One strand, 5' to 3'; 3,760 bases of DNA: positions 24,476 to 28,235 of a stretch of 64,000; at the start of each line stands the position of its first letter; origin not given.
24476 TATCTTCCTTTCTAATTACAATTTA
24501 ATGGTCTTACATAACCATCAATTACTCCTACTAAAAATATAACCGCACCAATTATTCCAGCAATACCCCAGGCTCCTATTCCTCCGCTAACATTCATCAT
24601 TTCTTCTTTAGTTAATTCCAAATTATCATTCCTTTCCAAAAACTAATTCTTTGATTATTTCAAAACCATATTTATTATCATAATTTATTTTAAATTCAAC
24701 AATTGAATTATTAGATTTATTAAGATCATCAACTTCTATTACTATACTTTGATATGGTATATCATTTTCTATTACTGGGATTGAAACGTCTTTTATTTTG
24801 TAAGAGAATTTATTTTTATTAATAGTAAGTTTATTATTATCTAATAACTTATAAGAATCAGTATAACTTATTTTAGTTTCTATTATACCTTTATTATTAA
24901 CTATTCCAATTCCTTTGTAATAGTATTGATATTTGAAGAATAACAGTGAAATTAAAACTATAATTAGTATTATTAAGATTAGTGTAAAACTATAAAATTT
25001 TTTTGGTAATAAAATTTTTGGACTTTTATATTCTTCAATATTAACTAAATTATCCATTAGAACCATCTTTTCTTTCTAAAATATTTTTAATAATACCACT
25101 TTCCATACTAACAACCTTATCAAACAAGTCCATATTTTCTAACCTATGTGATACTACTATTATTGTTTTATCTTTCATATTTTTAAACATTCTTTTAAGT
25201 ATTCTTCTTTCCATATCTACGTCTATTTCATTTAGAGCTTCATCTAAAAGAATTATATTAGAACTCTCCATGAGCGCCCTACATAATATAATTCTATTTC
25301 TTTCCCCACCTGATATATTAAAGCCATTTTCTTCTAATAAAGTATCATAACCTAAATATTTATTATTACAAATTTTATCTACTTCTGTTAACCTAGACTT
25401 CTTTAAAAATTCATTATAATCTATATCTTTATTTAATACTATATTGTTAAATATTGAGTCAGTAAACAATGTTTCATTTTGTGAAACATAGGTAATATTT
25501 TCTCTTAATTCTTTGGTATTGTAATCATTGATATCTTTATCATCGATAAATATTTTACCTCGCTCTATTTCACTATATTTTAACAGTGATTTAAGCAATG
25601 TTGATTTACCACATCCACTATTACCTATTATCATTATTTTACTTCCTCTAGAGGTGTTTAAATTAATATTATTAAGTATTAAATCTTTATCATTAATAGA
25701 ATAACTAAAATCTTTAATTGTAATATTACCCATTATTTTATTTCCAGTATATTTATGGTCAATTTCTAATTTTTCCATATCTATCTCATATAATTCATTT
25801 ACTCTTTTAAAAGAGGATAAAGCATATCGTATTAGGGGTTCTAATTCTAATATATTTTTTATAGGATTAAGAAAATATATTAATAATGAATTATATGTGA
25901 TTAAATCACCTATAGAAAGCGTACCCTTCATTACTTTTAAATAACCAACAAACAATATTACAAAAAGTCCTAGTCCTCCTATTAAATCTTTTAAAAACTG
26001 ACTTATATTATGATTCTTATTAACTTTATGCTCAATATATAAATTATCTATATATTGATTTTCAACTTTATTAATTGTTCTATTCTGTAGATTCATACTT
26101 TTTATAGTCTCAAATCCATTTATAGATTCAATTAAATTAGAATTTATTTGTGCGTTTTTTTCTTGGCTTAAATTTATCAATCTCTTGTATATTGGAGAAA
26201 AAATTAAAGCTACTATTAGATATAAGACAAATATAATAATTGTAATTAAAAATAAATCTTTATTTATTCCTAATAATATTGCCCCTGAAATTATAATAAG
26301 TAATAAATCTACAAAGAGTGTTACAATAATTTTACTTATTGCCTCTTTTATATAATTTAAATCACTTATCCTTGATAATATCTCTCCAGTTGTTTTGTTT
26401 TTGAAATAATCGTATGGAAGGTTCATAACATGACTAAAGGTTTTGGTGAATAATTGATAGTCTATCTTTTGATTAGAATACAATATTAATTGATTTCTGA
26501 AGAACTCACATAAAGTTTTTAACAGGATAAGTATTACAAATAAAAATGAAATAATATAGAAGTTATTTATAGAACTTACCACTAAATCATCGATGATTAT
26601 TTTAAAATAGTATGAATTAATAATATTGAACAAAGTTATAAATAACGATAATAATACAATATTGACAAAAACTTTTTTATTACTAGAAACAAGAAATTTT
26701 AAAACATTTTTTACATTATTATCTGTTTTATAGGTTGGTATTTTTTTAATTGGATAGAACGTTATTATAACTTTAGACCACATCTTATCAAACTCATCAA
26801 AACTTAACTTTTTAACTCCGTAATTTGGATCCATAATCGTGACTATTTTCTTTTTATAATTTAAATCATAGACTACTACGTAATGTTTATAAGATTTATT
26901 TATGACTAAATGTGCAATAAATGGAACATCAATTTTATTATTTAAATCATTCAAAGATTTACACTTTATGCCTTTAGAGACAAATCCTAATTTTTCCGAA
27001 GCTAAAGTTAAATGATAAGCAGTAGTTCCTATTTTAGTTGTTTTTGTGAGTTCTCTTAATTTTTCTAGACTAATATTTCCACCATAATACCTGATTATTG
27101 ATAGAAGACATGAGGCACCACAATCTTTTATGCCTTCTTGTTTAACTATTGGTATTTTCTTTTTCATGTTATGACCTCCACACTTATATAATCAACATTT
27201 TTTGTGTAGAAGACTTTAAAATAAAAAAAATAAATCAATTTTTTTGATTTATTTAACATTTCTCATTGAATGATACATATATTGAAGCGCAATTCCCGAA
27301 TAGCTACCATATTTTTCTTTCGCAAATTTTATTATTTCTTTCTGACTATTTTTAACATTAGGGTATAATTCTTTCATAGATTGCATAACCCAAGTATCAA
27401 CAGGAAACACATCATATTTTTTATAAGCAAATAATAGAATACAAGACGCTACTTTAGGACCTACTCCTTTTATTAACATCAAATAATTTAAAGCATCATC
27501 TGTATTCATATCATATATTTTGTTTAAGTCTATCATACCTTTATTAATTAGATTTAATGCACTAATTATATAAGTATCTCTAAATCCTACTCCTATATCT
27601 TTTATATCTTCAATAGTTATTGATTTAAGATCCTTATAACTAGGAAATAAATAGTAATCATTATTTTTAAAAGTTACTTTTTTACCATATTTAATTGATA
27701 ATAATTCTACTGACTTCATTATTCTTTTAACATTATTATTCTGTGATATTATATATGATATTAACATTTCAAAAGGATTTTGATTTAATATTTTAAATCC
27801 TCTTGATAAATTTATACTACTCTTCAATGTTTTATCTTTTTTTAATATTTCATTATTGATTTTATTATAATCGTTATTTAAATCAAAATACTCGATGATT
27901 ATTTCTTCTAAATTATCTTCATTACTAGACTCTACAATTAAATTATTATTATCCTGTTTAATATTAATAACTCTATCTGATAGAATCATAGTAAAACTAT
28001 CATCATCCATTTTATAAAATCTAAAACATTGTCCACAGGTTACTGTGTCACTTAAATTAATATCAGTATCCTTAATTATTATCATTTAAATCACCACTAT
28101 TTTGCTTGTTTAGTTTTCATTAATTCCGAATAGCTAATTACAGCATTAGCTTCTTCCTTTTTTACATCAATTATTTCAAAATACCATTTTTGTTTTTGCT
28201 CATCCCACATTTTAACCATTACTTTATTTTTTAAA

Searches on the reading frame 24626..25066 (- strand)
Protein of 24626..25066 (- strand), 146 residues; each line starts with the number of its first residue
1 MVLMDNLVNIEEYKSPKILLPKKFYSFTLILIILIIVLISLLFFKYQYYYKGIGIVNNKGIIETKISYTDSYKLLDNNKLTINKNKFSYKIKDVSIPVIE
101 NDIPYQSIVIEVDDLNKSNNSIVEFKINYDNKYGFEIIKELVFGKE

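Call 5: search_protein_families(library=pfam, proteins=[window:24626-25066:-], max_evalue=1)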
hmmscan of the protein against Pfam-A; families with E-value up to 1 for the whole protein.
window:24626-25066:- (146 aa): 0 families

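Call 6: search_protein_families(library=ncbifam, proteins=[window:24626-25066:-], max_evalue=1)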
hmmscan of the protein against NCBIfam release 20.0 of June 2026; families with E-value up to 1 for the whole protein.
window:24626-25066:- (146 aa): 2 families
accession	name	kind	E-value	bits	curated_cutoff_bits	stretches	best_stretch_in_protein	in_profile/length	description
NF045999.1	MAG1140_fam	equivalog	0.0007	19.7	35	1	24-138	10-124/126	MAG1140 family protein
NF040514.1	CAL67264_fam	equivalog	0.25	11.6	50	1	28-47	10-29/57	CAL67264 family membrane protein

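Call 41: find_homologous_proteins(query=window:24626-25066:-, max_evalue=0.001)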
Query window:24626-25066:- (146 aa): 16 proteins with E <= 0.001 among 98 candidates.
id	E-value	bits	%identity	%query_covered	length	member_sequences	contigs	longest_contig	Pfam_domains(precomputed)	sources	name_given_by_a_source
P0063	8.1e-81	287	100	98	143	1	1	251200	-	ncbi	-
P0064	2.4e-73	263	91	98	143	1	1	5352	-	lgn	-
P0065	1.2e-71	257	88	100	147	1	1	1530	-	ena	-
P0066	1.5e-71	257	87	98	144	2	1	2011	-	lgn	-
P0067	2.1e-70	253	89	98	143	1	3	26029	-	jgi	-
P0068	2.2e-70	253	89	98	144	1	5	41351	-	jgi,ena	-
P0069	1.1e-67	244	85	98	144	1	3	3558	-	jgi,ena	-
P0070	1.4e-66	241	85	98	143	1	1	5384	-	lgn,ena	-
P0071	2.3e-64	234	78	98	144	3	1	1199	-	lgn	-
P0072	9.1e-64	232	81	98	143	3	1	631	-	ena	-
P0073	2.4e-59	217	75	98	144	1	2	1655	-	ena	-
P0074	1.0e-56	209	73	98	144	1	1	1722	-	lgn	-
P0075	1.2e-54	202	69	99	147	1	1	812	-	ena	-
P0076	2.2e-54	201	69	98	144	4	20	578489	-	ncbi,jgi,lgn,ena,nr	ncbi:MAG: hypothetical protein E7166_01660 [Firmicutes bacterium]|nr:hypothetical protein [Bacillota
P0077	3.8e-52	194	64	98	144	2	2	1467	-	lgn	-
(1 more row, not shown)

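Call 49: search_protein_families(library=ncbifam, alignment_id=A4, max_evalue=0.01)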
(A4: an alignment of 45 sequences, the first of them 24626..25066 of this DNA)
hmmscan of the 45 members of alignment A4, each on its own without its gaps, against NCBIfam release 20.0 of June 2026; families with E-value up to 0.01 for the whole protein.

A. member 1, window:24626-25066:- (146 aa): 1 family
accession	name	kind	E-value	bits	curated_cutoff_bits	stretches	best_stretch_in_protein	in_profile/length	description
NF045999.1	MAG1140_fam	equivalog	0.0007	19.7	35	1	24-138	10-124/126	MAG1140 family protein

B. families by the number of members that match (of 45 scanned): 7 families
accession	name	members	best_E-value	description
NF045999.1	MAG1140_fam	13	2.5e-06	MAG1140 family protein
NF005074.0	PRK06498.1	1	0.00019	isocitrate lyase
NF045740.1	MPN160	1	0.0011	MPN160 family protein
TIGR04293.1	archaeo_artF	1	0.0049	archaeosortase family protein ArtF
TIGR00206.1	fliF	1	0.0055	flagellar basal-body MS-ring/collar protein FliF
NF005237.0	PRK06743.1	1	0.0055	flagellar motor protein MotP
NF040904.1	PhrA_Strep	1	0.0067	PhrA family quorum-sensing system peptide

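Call 57: predict_structure(alignment_id=A5)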
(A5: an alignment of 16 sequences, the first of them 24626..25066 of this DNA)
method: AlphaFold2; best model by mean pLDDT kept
length: 146 residues; sequences in the alignment: 16
mean_pLDDT: 65.7   pTM: 0.46
mean pLDDT of the five models: 65.7, 59.2, 55.1, 47.8, 45.5
residues with pLDDT >= 90: 5; 70-90: 61; 50-70: 52; < 50: 28
segments of 3 or more residues with pLDDT < 50: 1-9, 12-17, 75-84
pLDDT, mean of each block of 10 residues (from residue 1): 42 47 72 89 71 69 63 47 57 75 74 69 70 75 65
secondary structure, 60 per line:
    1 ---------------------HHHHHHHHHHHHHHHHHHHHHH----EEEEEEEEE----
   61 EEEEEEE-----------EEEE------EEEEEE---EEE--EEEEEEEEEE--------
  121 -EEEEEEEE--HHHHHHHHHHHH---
elements in order: H22-43 E48-56 E61-67 E79-82 E89-94 E98-100 E103-112 E122-129 H132-143

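Call 61: fold_search(model_id=the predicted structure, library=pdb)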
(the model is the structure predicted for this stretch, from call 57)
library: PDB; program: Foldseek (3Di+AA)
matches with E <= 10: 953; with E <= 0.001: 0
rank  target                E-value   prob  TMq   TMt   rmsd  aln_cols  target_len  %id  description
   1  8cr6_A                1.7e-01  0.44  0.27  0.15   9.1       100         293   11  mouse Interleukin-12 (released 2024-02-07)
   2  7pur_A                1.9e-01  0.41  0.26  0.14   8.9       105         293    8  mouse Interleukin-12 subunit beta - p80 homodimer in space group P21 crystal form 2 (released 2021-11-10)
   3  5njd_G                2.3e-01  0.23  0.23  0.13   9.9       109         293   10  Structure of Interleukin 23 in complex with Briakinumab FAb (released 2018-01-03)
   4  6sp3_B                2.5e-01  0.38  0.27  0.14  12.3       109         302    8  mouse Interleukin-12 subunit beta - p80 homodimer in space group P21 crystal form 1 (released 2020-09-09)
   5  6uib_B                3.2e-01  0.25  0.24  0.14   9.0       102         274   15  Crystal structure of IL23 bound to peptide 23-652 (released 2020-07-15)
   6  5njd_I                4.1e-01  0.18  0.22  0.13   9.9       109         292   10  Structure of Interleukin 23 in complex with Briakinumab FAb (released 2018-01-03)
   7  6wdq_A                4.6e-01  0.16  0.23  0.13   9.5       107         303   15  IL23/IL23R/IL12Rb1 signaling complex (released 2021-02-24)
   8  4x6d_B                5.2e-01  0.09  0.18  0.27  11.6        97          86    9  CD1a ternary complex with endogenous lipids and BK6 TCR (released 2015-01-28)
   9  5mxa_A                5.5e-01  0.15  0.22  0.13   9.6       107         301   15  Structure of unbound Interleukin-23 (released 2017-12-20)
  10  5mj3_A                6.2e-01  0.15  0.23  0.13   9.2       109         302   11  INTERLEUKIN-23 COMPLEX WITH AN ANTAGONISTIC ALPHABODY, CRYSTAL FORM 1 (released 2017-01-11)
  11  8uui_A                6.2e-01  0.14  0.22  0.13   8.7       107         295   14  X-ray structure of Interleukin-23 in complex with peptide 23-446 (released 2025-07-09)
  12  3duh_B                7.0e-01  0.14  0.23  0.13   9.5       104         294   12  Structure of Interleukin-23 (released 2008-08-19)
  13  3s6c_A                7.0e-01  0.09  0.19  0.09  10.7       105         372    8  Structure of human CD1e (released 2011-07-20)
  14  8fwm_AT               7.0e-01  0.07  0.16  0.15  16.4       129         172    8  Structure of tail-neck junction of Agrobacterium phage Milano (released 2023-12-06)
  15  5njd_C                7.5e-01  0.14  0.23  0.14   8.6       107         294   14  Structure of Interleukin 23 in complex with Briakinumab FAb (released 2018-01-03)
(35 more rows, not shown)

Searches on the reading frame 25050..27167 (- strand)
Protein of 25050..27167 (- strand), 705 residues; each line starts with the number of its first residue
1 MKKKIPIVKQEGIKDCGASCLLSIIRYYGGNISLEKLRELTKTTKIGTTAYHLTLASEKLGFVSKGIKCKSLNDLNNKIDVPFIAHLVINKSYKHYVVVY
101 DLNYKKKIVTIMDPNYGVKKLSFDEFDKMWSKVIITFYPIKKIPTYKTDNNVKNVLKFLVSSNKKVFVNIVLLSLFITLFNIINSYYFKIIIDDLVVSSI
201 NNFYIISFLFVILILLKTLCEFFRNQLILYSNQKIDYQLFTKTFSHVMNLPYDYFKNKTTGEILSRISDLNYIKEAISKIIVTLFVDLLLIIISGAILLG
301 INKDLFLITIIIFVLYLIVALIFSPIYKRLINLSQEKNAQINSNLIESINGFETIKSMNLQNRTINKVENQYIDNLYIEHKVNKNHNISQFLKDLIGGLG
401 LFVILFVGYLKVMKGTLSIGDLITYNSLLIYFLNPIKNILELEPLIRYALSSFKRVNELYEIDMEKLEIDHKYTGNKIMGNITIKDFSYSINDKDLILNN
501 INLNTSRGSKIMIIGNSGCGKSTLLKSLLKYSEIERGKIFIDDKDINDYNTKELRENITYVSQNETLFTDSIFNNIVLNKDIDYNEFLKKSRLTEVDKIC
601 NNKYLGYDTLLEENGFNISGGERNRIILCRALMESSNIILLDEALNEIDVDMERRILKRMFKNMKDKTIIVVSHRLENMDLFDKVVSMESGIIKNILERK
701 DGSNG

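Call 5: search_protein_families(library=pfam, proteins=[window:25050-27167:-], max_evalue=1)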
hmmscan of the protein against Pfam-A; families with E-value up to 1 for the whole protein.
window:25050-27167:- (705 aa): 34 families (the best 25 are shown)
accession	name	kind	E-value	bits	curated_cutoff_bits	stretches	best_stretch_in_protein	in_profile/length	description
PF00664.28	ABC_membrane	-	2.2e-45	155.9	28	1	169-435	3-273/274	ABC transporter transmembrane region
PF03412.21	Peptidase_C39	-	2.1e-33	115.4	22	1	5-139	2-130/133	Peptidase C39 family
PF00005.33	ABC_tran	-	5.6e-29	101.9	25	1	498-646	1-137/137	ABC transporter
PF09778.15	Guanylate_cyc_2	-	0.00067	19.5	28.1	1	5-51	1-48/212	Guanylylate cyclase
PF03193.22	RsgA_GTPase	-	0.0012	19.2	30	1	507-539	105-137/174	RsgA GTPase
PF13529.12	Peptidase_C39_2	-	0.0015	19.5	24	1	4-115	2-143/143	Peptidase_C39 like family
PF20720.3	nSTAND3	-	0.0021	18.2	27.2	1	511-599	20-98/155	Novel STAND NTPase 3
PF13304.12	AAA_21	-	0.0024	18.4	27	1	512-588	3-76/304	AAA domain, putative AbiEii toxin, Type IV TA system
PF00009.33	GTP_EFTU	-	0.0042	17.1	26.5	1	510-576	5-73/188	Elongation factor Tu GTP binding domain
PF13191.12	AAA_16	-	0.0052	17.7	32.6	1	505-540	21-55/167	AAA ATPase domain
PF13401.12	AAA_22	-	0.0058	17.4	27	1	511-546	8-44/130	AAA domain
PF03215.21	Rad17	-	0.0099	16.3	23.8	1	503-632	40-160/186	Rad17 P-loop domain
PF13555.12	AAA_29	-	0.011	15.9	27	1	507-525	22-39/61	P-loop containing region of AAA domain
PF13173.12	AAA_14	-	0.013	16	27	1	511-570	5-69/129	AAA domain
PF01926.29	MMR_HSR1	-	0.014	15.9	21.9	1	510-535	1-25/113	50S ribosome-binding GTPase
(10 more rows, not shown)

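Call 6: search_protein_families(library=ncbifam, proteins=[window:25050-27167:-], max_evalue=1)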
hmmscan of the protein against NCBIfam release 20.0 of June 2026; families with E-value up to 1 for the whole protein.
window:25050-27167:- (705 aa): 186 families (the best 25 are shown)
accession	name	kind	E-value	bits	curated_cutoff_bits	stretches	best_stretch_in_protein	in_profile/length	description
TIGR01193.1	bacteriocin_ABC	subfamily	2e-141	472.8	523.85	1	14-693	5-686/708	peptide cleavage/export ABC transporter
TIGR03796.1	NHLM_micro_ABC1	equivalog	1.5e-104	350.7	853.3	1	4-693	1-689/710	NHLP family bacteriocin export ABC transporter peptidase/permease/ATPase subunit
TIGR01846.1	type_I_sec_HlyB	subfamily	6.7e-100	335.3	725.55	1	19-694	3-670/694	type I secretion system permease/ATPase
NF045998.1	cleave_ABC_plasm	equivalog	3.3e-95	319.8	500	1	9-675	1-660/673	Mbov_0121 family peptidase domain-containing ABC transporter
TIGR03375.1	type_I_sec_LssB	subfamily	7.3e-95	318.7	693.1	1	19-693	5-679/696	type I secretion system permease/ATPase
TIGR02203.1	MsbA_lipidA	equivalog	4.2e-79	266.5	602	1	169-693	19-546/572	lipid A export permease/ATP-binding protein MsbA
TIGR03797.1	NHLM_micro_ABC2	equivalog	4.6e-74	250.2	709.4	1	147-693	118-662/686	NHLP bacteriocin export ABC transporter permease/ATPase subunit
NF008381.0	PRK11176.1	equivalog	1.9e-66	224.7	867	1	188-695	48-558/582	lipid A ABC transporter ATP-binding protein/permease MsbA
TIGR02204.1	MsbA_rel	hypoth_equivalog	6.3e-66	223.2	780.4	1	151-694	5-553/576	ABC transporter, permease/ATP-binding protein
TIGR00958.1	3a01208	subfamily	6.7e-64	216.4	874.6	1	129-695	124-693/711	antigen peptide transporter 2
NF045513.1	HepA_fam_ABC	equivalog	1.1e-62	212.4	725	1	186-693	77-586/610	heterocyst formation ABC transporter subunit HepA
NF052233.1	CphA_assoc_ABC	equivalog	3.5e-61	207.5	880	1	172-696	191-723/766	cyanophycin metabolism-associated ABC transporter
NF008364.0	PRK11160.1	equivalog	3.4e-59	200.9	630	1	238-695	94-554/575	heme ABC transporter ATP-binding protein/permease CydC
TIGR01842.1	type_I_sec_PrtD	subfamily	4.2e-59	200.5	510.15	1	161-699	2-537/544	type I secretion system permease/ATPase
NF010178.0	PRK13657.1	equivalog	3.5e-55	187.6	733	1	155-693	10-547/588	glucan ABC transporter ATP-binding protein/ permease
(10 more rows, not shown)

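Call 84: search_solved_structures(query=window:25050-27167:-, max_evalue=1e-20)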
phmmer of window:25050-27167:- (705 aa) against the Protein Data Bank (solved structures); distinct sequences matched with E-value up to 1e-20: 257 (the best 60 are shown).
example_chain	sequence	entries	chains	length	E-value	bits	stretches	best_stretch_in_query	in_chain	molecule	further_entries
4ry2_A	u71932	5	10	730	1.9e-122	413.4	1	2-693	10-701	ABC-type bacteriocin transporter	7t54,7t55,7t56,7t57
8vp3_A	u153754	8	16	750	2.1e-122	413.3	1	2-693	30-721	ABC-type bacteriocin transporter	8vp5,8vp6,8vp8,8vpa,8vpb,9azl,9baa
4s0f_A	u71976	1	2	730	4.4e-122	412.2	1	2-693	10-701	ABC-type bacteriocin transporter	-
6v9z_A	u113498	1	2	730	3.5e-121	409.2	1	2-693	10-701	ABC-type bacteriocin transporter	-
8vp9_A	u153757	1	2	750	3.6e-119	402.6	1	2-693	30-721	ABC-type bacteriocin transporter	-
8hf4_A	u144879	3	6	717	3.1e-112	379.7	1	14-693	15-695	Transport/processing ATP-binding protein ComA | Competence factor transporting ATP-binding protein/permease ComA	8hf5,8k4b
8hf7_A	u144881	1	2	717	5.5e-112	378.8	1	14-693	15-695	Competence factor transporting ATP-binding protein/permease ComA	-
8hf6_A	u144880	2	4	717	7.2e-112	378.5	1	14-693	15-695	Competence factor transporting ATP-binding protein/permease ComA | Transport/processing ATP-binding protein ComA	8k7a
8vow_A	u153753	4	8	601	3.9e-89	303.3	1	154-693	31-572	ABC-type bacteriocin transporter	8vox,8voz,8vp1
6qee_A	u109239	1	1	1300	8.1e-76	259.3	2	238-693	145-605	ABCB1HM-EQ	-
6ujt_A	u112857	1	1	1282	2.3e-74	254.5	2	238-693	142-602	ATP-dependent translocase ABCB1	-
6ujs_A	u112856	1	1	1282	5.1e-74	253.4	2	238-693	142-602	ATP-dependent translocase ABCB1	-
4m1m_A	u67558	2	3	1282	5.1e-74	253.4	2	238-693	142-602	Multidrug resistance protein 1A | ATP-dependent translocase ABCB1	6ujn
6ujw_A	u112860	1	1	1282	5.1e-74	253.4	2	238-693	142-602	ATP-dependent translocase ABCB1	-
4lsg_A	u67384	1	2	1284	5.1e-74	253.4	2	238-693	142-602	Multidrug resistance protein 1A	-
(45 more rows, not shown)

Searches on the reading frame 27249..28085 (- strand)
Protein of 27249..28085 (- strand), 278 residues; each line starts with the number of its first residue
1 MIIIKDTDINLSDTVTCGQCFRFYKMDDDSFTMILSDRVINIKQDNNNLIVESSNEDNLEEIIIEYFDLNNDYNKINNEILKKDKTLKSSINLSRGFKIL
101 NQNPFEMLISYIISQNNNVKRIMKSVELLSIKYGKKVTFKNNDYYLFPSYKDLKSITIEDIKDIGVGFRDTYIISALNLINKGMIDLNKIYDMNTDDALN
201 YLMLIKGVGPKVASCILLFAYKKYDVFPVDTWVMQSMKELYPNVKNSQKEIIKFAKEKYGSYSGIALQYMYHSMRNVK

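Call 5: search_protein_families(library=pfam, proteins=[window:27249-28085:-], max_evalue=1)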
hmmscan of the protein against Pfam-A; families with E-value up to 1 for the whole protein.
window:27249-28085:- (278 aa): 5 families
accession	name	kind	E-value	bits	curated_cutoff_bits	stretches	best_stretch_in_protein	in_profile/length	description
PF07934.18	OGG_N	-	5.7e-26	91.4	23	1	2-108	2-115/115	8-oxoguanine DNA glycosylase, N-terminal domain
PF00730.31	HhH-GPD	-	5.2e-07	30.4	26.2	1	109-255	1-102/108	HhH-GPD superfamily base excision DNA repair protein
PF00633.29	HHH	-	0.0045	17.2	24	1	202-219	13-30/30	Helix-hairpin-helix motif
PF14520.12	HHH_5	-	0.053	14.4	27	1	176-218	15-53/57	Helix-hairpin-helix domain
PF06589.16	CRA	-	0.26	11.7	26.6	1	38-89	37-88/123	Circumsporozoite-related antigen (CRA)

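Call 6: search_protein_families(library=ncbifam, proteins=[window:27249-28085:-], max_evalue=1)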
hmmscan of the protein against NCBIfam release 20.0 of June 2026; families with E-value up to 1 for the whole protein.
window:27249-28085:- (278 aa): 5 families
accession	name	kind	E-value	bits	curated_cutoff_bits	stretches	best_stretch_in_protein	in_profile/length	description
TIGR00588.1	ogg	subfamily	2.5e-50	171.4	397.85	1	3-273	9-303/310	8-oxoguanine DNA-glycosylase (ogg)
NF053634.1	MonDNAglycDR2438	equivalog_domain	1.5e-09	37.8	400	1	181-235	89-142/219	monofunctional DNA glycosylase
TIGR01083.1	nth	equivalog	0.00047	19.9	211.7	1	99-239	22-145/192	endonuclease III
NF007641.0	PRK10308.1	equivalog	0.0014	18.3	229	1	65-247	80-251/285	DNA-3-methyladenine glycosylase 2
TIGR01084.1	mutY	equivalog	0.044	13.3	286.5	1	172-250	80-156/277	A/G-specific adenine glycosylase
